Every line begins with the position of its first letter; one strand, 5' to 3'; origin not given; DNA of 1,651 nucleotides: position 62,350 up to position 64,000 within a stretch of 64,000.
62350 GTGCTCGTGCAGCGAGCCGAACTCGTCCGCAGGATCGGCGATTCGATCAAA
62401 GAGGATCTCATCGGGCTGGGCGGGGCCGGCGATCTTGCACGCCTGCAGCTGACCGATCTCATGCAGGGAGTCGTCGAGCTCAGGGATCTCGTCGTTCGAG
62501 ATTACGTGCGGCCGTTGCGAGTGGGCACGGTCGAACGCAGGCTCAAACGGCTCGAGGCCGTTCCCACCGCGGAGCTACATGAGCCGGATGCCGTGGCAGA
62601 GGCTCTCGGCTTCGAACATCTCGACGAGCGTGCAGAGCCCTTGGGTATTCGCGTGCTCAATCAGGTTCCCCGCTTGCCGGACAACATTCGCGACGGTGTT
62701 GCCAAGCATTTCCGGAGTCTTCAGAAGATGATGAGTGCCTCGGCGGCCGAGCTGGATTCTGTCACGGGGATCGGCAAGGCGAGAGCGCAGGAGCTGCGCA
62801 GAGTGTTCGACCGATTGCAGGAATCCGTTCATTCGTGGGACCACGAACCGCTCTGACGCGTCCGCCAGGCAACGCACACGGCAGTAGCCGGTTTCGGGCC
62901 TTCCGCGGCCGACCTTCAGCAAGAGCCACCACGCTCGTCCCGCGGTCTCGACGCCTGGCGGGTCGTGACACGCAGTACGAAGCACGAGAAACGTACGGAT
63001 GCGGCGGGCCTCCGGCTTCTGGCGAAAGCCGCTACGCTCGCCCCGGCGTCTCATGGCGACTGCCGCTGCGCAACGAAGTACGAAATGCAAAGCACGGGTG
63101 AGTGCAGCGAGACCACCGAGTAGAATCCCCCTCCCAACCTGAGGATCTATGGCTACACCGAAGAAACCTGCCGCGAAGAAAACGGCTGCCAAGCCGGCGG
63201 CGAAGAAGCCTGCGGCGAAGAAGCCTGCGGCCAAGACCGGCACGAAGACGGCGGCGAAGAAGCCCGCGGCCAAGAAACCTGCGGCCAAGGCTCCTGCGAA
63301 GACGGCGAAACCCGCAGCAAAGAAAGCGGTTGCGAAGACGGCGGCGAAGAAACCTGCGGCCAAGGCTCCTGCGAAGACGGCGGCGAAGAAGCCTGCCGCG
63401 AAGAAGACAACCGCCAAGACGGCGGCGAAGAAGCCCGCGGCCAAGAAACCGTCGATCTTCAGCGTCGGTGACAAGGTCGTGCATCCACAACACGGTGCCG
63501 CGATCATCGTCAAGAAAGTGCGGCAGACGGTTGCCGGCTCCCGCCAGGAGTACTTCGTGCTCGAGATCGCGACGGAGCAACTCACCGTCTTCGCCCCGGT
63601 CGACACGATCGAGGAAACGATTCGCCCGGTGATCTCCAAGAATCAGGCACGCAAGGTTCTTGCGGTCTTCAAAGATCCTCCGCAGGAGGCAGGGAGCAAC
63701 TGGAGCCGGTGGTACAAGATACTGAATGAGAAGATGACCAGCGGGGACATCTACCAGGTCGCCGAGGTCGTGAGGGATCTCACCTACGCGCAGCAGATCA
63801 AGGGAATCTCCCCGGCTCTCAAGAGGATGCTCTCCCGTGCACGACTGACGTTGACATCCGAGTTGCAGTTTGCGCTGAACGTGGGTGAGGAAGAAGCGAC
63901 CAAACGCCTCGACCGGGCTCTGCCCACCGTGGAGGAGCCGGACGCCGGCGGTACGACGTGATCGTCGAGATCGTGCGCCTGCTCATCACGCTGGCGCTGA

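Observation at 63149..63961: CarD with a ~95-aa N-terminal histone-H1-like (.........)n tail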

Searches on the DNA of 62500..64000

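Call 37: search_rna_families(source=window, start=62500, end=64000, threshold=evalue, max_evalue=1)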
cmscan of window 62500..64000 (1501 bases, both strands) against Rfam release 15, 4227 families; matches with E-value up to 1: 0.
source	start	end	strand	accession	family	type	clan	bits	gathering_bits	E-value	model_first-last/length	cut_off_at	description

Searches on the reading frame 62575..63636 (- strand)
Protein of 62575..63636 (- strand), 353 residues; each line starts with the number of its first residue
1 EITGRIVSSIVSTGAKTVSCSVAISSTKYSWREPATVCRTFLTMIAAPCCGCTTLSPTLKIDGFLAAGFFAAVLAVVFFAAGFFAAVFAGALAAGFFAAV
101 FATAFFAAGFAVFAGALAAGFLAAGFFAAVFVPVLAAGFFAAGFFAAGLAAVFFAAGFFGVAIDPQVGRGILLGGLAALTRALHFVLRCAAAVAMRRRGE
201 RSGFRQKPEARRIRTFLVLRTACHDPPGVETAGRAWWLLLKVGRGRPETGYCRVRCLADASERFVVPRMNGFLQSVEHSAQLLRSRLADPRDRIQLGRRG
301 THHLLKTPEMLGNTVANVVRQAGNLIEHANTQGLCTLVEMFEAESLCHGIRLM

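Call 57: search_protein_families(library=pfam, proteins=[window:62575-63636:-], max_evalue=0.01)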
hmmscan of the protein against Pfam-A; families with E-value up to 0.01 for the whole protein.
window:62575-63636:- (353 aa): 0 families
